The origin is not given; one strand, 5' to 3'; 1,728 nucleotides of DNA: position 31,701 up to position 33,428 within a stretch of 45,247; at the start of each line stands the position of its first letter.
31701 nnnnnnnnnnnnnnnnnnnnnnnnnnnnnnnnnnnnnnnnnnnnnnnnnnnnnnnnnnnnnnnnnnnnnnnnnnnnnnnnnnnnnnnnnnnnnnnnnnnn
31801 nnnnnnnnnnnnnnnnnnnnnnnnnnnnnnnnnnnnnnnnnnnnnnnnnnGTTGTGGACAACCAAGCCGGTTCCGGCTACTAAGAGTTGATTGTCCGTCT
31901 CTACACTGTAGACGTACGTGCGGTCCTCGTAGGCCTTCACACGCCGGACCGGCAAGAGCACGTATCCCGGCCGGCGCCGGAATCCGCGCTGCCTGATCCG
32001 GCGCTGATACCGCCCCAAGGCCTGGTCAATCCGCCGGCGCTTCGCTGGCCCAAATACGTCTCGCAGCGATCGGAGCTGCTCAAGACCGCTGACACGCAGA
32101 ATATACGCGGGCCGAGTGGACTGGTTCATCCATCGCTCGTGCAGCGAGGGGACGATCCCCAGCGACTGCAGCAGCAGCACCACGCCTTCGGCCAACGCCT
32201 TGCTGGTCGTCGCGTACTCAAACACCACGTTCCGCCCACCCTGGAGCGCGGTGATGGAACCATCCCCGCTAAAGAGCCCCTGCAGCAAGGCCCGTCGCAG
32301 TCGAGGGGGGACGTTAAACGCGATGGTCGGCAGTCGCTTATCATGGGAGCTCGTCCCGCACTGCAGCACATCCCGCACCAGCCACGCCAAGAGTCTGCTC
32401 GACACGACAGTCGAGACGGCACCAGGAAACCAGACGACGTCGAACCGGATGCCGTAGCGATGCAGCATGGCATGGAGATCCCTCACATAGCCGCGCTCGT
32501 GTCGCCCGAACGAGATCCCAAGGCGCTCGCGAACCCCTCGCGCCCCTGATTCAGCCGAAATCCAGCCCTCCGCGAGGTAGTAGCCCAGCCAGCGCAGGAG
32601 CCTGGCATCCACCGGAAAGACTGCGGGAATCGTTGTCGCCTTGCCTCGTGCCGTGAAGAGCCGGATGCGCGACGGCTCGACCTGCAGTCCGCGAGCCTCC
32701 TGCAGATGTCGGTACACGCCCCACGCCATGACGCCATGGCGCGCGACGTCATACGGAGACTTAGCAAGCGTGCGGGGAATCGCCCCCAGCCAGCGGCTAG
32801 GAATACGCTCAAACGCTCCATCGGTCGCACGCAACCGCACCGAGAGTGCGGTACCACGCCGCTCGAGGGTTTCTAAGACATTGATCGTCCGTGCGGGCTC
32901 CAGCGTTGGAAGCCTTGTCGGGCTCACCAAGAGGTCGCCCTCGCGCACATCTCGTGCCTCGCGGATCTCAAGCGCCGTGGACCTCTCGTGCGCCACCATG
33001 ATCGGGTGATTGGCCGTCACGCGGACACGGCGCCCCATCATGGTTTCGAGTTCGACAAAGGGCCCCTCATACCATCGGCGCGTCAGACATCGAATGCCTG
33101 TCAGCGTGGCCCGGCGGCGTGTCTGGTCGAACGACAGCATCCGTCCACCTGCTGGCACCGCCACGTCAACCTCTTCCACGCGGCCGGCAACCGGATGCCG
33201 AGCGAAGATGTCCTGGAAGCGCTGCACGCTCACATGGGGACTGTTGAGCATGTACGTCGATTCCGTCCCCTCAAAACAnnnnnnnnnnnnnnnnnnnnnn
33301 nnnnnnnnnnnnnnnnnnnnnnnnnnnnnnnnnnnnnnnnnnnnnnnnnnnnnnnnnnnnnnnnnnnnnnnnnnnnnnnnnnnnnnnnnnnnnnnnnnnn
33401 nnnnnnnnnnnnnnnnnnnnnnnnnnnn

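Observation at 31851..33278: Intein B: 476-aa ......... intein splitting UDP-glucose 6-dehydrogenase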

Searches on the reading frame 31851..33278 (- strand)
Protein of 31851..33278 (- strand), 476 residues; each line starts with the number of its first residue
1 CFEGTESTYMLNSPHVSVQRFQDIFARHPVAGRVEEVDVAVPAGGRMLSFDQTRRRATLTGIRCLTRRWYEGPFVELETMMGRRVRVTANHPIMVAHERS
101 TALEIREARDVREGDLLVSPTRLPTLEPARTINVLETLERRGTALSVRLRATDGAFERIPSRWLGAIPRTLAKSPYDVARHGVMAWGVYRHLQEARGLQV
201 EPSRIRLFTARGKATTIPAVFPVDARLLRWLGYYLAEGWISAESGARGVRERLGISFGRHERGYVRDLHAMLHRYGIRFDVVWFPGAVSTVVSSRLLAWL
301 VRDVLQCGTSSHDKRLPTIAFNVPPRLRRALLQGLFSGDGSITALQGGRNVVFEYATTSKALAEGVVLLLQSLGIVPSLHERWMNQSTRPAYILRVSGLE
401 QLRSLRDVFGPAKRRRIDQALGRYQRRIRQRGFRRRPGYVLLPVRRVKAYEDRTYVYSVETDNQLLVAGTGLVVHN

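Call 4: search_protein_families(library=pfam, proteins=[window:31851-33278:-], max_evalue=1)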
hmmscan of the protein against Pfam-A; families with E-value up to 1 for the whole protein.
window:31851-33278:- (476 aa): 4 families
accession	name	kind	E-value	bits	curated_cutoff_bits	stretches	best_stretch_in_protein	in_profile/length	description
PF14528.11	LAGLIDADG_3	-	5.4e-21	75.1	22.5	2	328-407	3-79/82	LAGLIDADG-like domain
PF14890.11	Intein_splicing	-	6.2e-10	39.5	35.8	1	62-476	38-155/155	Intein splicing domain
PF01079.26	Hint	-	0.00013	22.1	29.7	1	43-134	35-132/213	Hint module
PF05204.19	Hom_end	-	0.13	12.8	21.1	1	328-398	14-86/110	Homing endonuclease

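Call 5: search_protein_families(library=ncbifam, proteins=[window:31851-33278:-], max_evalue=1)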
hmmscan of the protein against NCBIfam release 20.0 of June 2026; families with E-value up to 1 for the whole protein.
window:31851-33278:- (476 aa): 14 families
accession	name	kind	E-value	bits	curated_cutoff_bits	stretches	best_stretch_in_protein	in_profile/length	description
NF045703.1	rSAM_Tes_intein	exception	2.1e-28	98.7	1700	1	1-476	156-610/1040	tetraether lipid synthase Tes, intein-containing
NF011303.0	PRK14715.1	equivalog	1.3e-18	65.6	1585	1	47-376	944-1259/1627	DNA-directed DNA polymerase II large subunit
NF005852.0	PRK07773.1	equivalog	6.5e-12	44.5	780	1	298-408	583-694/886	replicative DNA helicase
NF011491.0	PRK14898.1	equivalog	2.9e-11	42.1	783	1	39-376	118-381/860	DNA-directed RNA polymerase subunit A''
NF038098.1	GyrA_w_intein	exception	1.8e-07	29.5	1850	1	307-381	315-388/1232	intein-containing DNA gyrase subunit A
NF003157.0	PRK04132.1-2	equivalog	4.2e-05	21.7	1103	2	332-421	270-353/864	replication factor C small subunit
NF011418.0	PRK14845.1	equivalog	0.00024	19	756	1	308-418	210-306/1049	translation initiation factor IF-2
NF003159.0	PRK04132.1-4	equivalog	0.00054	18.1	999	1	75-126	124-174/852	replication factor C small subunit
NF006207.0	PRK08332.1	equivalog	0.00084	16.6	2400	1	309-385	1078-1149/1684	vitamin B12-dependent ribonucleotide reductase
NF003158.0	PRK04132.1-3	equivalog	0.0058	13.7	1750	1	74-126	125-176/1437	replication factor C small subunit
NF011302.0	PRK14714.1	equivalog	0.0072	13.9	1791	1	48-129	984-1062/1350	DNA-directed DNA polymerase II large subunit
TIGR01445.1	intein_Nterm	domain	0.0089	17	24.5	1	46-95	36-83/83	intein N-terminal splicing region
NF038162.1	RtcB_rel_intein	exception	0.042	11.8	1150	1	291-364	315-391/961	intein-containing RtcB family protein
TIGR01443.1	intein_Cterm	domain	0.06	13.6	15.6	1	455-476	1-23/24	intein C-terminal splicing region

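Call 7: search_solved_structures(query=window:31851-33278:-, max_evalue=0.01, show_alignments=2)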
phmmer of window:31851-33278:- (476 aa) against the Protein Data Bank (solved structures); distinct sequences matched with E-value up to 0.01: 2.
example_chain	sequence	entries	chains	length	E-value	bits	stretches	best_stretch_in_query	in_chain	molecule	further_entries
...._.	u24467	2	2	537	2.2e-15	59.6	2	220-376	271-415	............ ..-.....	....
6rpp_A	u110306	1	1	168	0.0063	18.5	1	66-119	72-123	Cell division control protein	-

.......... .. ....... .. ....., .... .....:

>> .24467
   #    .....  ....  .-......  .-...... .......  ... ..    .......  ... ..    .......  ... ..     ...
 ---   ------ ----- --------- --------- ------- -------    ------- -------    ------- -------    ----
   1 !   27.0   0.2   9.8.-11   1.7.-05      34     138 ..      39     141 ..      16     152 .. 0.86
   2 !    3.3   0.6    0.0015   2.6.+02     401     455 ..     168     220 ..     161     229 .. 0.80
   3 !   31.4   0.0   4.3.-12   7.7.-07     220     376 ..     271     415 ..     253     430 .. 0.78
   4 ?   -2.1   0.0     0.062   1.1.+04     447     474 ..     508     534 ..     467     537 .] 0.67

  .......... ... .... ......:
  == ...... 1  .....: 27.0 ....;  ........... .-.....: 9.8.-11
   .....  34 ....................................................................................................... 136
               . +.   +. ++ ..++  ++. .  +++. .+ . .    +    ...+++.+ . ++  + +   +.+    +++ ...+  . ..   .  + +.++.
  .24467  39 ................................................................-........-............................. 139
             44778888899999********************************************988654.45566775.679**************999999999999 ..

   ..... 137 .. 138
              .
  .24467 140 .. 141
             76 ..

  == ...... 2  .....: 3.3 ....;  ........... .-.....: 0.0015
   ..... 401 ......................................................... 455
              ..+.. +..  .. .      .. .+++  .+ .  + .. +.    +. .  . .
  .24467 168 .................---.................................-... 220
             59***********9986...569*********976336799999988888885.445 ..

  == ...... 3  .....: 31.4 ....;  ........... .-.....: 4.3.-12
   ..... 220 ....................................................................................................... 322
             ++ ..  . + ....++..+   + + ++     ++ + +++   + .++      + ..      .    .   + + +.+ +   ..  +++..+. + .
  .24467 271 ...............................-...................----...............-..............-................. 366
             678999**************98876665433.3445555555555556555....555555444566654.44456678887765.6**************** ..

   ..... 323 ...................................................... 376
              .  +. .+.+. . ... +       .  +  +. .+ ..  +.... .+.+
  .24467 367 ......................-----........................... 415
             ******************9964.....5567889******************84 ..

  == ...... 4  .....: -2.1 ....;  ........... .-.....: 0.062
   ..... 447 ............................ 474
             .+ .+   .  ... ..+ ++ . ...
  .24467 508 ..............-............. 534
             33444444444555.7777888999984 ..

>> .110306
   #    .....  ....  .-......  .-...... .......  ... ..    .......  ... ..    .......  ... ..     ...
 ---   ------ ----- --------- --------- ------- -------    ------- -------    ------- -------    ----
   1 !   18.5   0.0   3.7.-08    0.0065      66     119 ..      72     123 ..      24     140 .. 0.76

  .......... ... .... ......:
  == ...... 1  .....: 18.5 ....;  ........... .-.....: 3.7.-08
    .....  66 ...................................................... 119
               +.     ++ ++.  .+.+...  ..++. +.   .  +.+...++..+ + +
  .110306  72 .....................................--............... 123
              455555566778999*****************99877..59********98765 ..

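Call 11: find_homologous_proteins(query=window:31851-33278:-, max_evalue=0.00001)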
Query window:31851-33278:- (476 aa): 15 proteins with E <= 0.00001 among 8000 candidates.
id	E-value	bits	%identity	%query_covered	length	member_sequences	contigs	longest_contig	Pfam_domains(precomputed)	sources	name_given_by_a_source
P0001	1.5e-123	431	46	100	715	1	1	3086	PF00984.25,PF14528.12,PF03720.23,PF14890.12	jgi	jgi:UDPglucose 6-dehydrogenase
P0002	2.1e-123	431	45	100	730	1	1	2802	PF00984.25,PF14528.12,PF03720.23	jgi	jgi:UDPglucose 6-dehydrogenase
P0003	1.3e-119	418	45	100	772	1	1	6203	PF00984.25,PF14528.12,PF03720.23,PF14890.12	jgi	jgi:UDPglucose 6-dehydrogenase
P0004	4.5e-114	400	75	52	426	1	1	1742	PF00984.25,PF14528.12,PF03720.23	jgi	jgi:UDPglucose 6-dehydrogenase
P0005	1.3e-106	375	45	90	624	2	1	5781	PF14528.12,PF03720.23,PF14890.12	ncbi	ncbi:MAG: UDP binding domain-containing protein [Armatimonadota bacterium]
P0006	5.5e-81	291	51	62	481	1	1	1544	PF14528.12,PF03720.23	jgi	jgi:UDPglucose 6-dehydrogenase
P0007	5.6e-80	287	54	57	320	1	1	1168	PF00984.25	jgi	jgi:UDPglucose 6-dehydrogenase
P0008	5.9e-78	281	48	62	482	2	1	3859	PF14528.12,PF03720.23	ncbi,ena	-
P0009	2.4e-62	229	59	40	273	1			PF14528.12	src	-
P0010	1.9e-38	151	33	87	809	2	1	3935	PF00984.25,PF14528.12,PF03721.21,PF03720.23,PF14890.12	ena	-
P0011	8.3e-34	135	75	20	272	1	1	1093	PF00984.25,PF03720.23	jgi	jgi:UDPglucose 6-dehydrogenase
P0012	4.1e-33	133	32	85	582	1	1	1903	PF14528.12,PF03720.23,PF14890.12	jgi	jgi:UDPglucose 6-dehydrogenase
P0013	7.0e-30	122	37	63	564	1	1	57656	PF00984.25,PF14528.12,PF03720.23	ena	-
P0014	4.0e-25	107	35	35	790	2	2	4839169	PF00984.25,PF14528.12,PF03721.21,PF03720.23,PF14890.12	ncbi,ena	-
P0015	4.8e-6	44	32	34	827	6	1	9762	PF01458.24,PF19295.6,PF14528.12,PF14890.12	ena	-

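Call 27: find_related_loci(query=A1, collection=genome_contigs, flank=10000)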
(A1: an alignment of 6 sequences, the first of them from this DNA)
Query A1 (476 aa) in genome_contigs; peptide patterns used: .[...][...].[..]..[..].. (x = any residue, [..] = any of these).
467 stretches matched a pattern; 411 encode a relative of the query (tblastn E <= 1e-3); the best 80 are kept; 80 distinct loci.
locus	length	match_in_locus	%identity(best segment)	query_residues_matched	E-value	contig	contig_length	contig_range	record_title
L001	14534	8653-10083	59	1-476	0e+0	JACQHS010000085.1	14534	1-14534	MAG: Candidatus Omnitrophota bacterium isolate NC_groundwater_1105_Ag_S2p5_64_204 S_2p5_S6_coassembly_k141_2949169, whol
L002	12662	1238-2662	44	1-476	1e-132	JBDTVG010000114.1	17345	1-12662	MAG: Chloroflexota bacterium isolate cluster3_bin.62 NODE_12204_length_17345_cov_8.006131, whole genome shotgun sequence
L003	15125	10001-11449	45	1-476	7e-130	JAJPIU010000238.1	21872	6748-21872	MAG: Proteobacteria bacterium isolate Centralia_MAG_377 k107_21881000, whole genome shotgun sequence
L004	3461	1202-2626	45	1-476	9e-134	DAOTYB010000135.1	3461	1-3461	MAG TPA_asm: Anaerolineae bacterium isolate H23_303 k115_654652, whole genome shotgun sequence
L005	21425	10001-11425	44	1-476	2e-129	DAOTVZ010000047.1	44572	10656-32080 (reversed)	MAG TPA_asm: Ktedonobacteraceae bacterium isolate H111_94 k127_327141, whole genome shotgun sequence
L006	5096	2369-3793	47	1-476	6e-130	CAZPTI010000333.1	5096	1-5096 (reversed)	MAG TPA_asm: uncultured Anaerolineales bacterium isolate SRP278314_co2_92 genome assembly, contig: NODE_24286_length_509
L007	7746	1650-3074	44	1-476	2e-129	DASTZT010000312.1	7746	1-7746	MAG TPA_asm: Ktedonobacteraceae bacterium isolate SMAG_U2476 k141_74630, whole genome shotgun sequence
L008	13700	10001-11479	44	1-476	2e-128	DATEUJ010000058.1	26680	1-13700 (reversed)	MAG TPA_asm: Anaerolineae bacterium isolate SMAG_U8338 k141_830795, whole genome shotgun sequence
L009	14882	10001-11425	45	1-476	2e-128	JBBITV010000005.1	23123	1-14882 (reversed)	MAG: Chloroflexota bacterium isolate RSS170216_bin_404 NODE_2487_length_23123_cov_3.990463, whole genome shotgun sequenc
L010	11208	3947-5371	43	1-476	1e-128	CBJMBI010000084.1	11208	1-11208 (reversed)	MAG TPA_asm: uncultured Ktedonobacterales bacterium isolate SRR27822709_binner12_Refined_16 genome assembly, contig: ERZ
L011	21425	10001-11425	43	1-476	1e-128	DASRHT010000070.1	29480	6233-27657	MAG TPA_asm: Ktedonobacteraceae bacterium isolate SMAG_U10091 k141_1557873, whole genome shotgun sequence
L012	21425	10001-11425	44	1-476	3e-128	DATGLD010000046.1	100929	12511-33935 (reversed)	MAG TPA_asm: Ktedonobacteraceae bacterium isolate SMAG_U9877 k141_531134, whole genome shotgun sequence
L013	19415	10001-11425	45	1-476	1e-127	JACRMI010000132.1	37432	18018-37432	MAG: Chloroflexi bacterium isolate NC_groundwater_1903_Pr3_S2p5_53_18 SR2-18-S2p5_coassembly_scaffold_250533, whole geno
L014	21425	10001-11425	46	1-476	2e-127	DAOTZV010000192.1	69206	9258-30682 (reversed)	MAG TPA_asm: Anaerolineae bacterium isolate H6_565 k131_2136437, whole genome shotgun sequence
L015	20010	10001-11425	45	1-476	7e-127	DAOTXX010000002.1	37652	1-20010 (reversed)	MAG TPA_asm: Thermoflexales bacterium isolate H21_290 k133_1346796, whole genome shotgun sequence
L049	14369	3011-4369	30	1-476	2e-70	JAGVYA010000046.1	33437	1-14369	Candidatus Woesearchaeota archaeon isolate RIFCSPLOWO2_01_FULL_35_20 rifcsplowo2_01_scaffold_3574, whole genome shotgun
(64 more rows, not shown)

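Call 30: search_protein_representatives(protein=window:31851-33278:-)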
Query: 476 residues. Proteins with E-value up to 0.001 (for the whole library): 2203; up to 1e-10: 388; up to 1e-30: 58. The best 150 are listed.
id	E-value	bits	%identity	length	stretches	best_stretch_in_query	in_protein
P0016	1.1e-114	400.2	46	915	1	1-476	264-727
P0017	5.3e-94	332.0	42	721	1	46-476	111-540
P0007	1.8e-80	287.4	54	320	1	1-269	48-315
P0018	1.8e-74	267.6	35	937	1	1-476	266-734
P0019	5.6e-74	266.0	41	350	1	153-476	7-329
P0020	7.2e-69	249.2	34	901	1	46-476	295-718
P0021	1.3e-61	225.3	33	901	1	48-476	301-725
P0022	8.7e-61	222.5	36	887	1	63-476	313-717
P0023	1.5e-56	208.5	33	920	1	1-476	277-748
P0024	7.6e-56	206.2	52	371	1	284-476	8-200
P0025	1.2e-53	199.0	30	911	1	46-476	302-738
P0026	2.5e-52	194.6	51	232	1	290-476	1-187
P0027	3.0e-52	194.3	31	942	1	29-476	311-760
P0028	4.0e-52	194.0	31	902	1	29-476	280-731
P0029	1.1e-51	192.6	34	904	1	21-476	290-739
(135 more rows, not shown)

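Call 41: predict_structure(alignment_id=A1)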
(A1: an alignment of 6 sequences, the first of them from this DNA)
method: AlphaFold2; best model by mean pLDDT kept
length: 476 residues; sequences in the alignment: 6
mean_pLDDT: 83.1   pTM: 0.84
mean pLDDT of the five models: 83.1, 81.2, 81.0, 80.8, 79.7
residues with pLDDT >= 90: 131; 70-90: 287; 50-70: 56; < 50: 2
segments of 3 or more residues with pLDDT < 50: none
pLDDT, mean of each block of 10 residues (from residue 1): 59 62 76 73 81 86 87 93 88 85 90 92 74 89 84 88 83 78 88 86 91 83 92 93 70 89 89 92 89 91 89 85 86 81 58 84 86 86 78 86 82 76 70 85 94 88 77 77
secondary structure, 60 per line:
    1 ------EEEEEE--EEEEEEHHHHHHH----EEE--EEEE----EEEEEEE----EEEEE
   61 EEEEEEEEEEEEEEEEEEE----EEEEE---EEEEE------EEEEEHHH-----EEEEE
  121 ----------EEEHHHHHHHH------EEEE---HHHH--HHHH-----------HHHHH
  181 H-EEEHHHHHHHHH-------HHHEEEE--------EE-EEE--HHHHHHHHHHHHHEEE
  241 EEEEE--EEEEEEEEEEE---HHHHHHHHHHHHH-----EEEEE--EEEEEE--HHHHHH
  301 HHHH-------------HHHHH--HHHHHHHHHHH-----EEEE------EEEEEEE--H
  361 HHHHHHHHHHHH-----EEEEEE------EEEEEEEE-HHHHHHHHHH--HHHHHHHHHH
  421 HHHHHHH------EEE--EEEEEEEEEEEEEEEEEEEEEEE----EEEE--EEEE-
elements in order: E7-12 E15-20 H21-27 E32-34 E37-40 E45-51 E56-79 E84-88 E92-96 E103-107 E116-120 E131-133 H134-141 E148-151 H155-158 H161-164 H176-181 E183-185 H186-194 E205-208 E220-222 H225-237 E238-245 E248-258 H262-274 E280-284 E287-292 H295-304 H318-322 H325-335 E341-344 E351-357 H360-372 E378-383 E390-397 H399-408 H411-427 E434-436 E439-461 E466-469 E472-475

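Call 45: fold_search(model_id=the predicted structure, library=pdb)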
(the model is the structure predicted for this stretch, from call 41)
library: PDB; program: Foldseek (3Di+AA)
matches with E <= 10: 791; with E <= 0.001: 137
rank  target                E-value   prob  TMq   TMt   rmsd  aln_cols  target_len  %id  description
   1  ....                  2.5e-27  1.00  0.70  0.63   9.5       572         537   20  Crystal structure of intein homing endonuclease II (released 2006-04-18)
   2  7qss                  1.5e-21  1.00  0.64  0.70   7.5       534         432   14  Crystal structure of homing endonuclease-associated TliVMA intein (C1A) (released 2022-03-30)
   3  7qsu                  5.3e-21  1.00  0.65  0.83   4.6       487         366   14  Crystal structure of homing endonuclease-associated TliVMA intein (C1A, d333-339) (released 2022-03-30)
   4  1dq3                  2.0e-17  1.00  0.57  0.59   8.3       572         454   13  CRYSTAL STRUCTURE OF AN ARCHAEAL INTEIN-ENCODED HOMING ENDONUCLEASE PI-PFUI (released 2000-07-05)
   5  7qst                  1.1e-15  1.00  0.57  0.73   6.0       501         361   12  Crystal structure of homing endonuclease-associated PhoVMA intein (C1A) (released 2022-03-30)
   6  1ef0_A                1.8e-11  1.00  0.41  0.45  23.8       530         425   13  CRYSTAL STRUCTURE OF PI-SCEI MINIPRECURSOR (released 2000-06-07)
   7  1vde_B                4.2e-11  1.00  0.42  0.46  22.9       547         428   12  PI-SCEI, A HOMING ENDONUCLEASE WITH PROTEIN SPLICING ACTIVITY (released 1998-04-08)
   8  1vde_A                8.2e-11  1.00  0.48  0.52   7.8       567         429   12  PI-SCEI, A HOMING ENDONUCLEASE WITH PROTEIN SPLICING ACTIVITY (released 1998-04-08)
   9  1jva_B                2.4e-10  1.00  0.43  0.46  22.6       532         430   12  CRYSTAL STRUCTURE OF THE VMA1-DERIVED ENDONUCLEASE BEARING THE N AND C EXTEIN PROPEPTIDES (released 2002-08-29)
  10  1lws_A                2.9e-10  1.00  0.39  0.43  25.1       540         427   14  Crystal structure of the intein homing endonuclease PI-SceI bound to its recognition sequence (released 2002-09-27)
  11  1jva_A                6.0e-10  1.00  0.40  0.43  24.1       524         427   12  CRYSTAL STRUCTURE OF THE VMA1-DERIVED ENDONUCLEASE BEARING THE N AND C EXTEIN PROPEPTIDES (released 2002-08-29)
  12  1um2_A                7.5e-10  1.00  0.41  0.45  25.4       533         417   14  Crystal Structure of the Vma1-Derived Endonuclease with the Ligated Extein Segment (released 2004-09-22)
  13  1um2_B                4.4e-09  1.00  0.42  0.47  24.3       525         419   12  Crystal Structure of the Vma1-Derived Endonuclease with the Ligated Extein Segment (released 2004-09-22)
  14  1dfa                  1.4e-08  1.00  0.43  0.49   9.2       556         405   11  CRYSTAL STRUCTURE OF PI-SCEI IN C2 SPACE GROUP (released 1999-12-08)
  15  2vs7_D                1.7e-07  1.00  0.30  0.68   4.5       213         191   14  The crystal structure of I-DmoI in complex with DNA and Ca (released 2008-11-11)
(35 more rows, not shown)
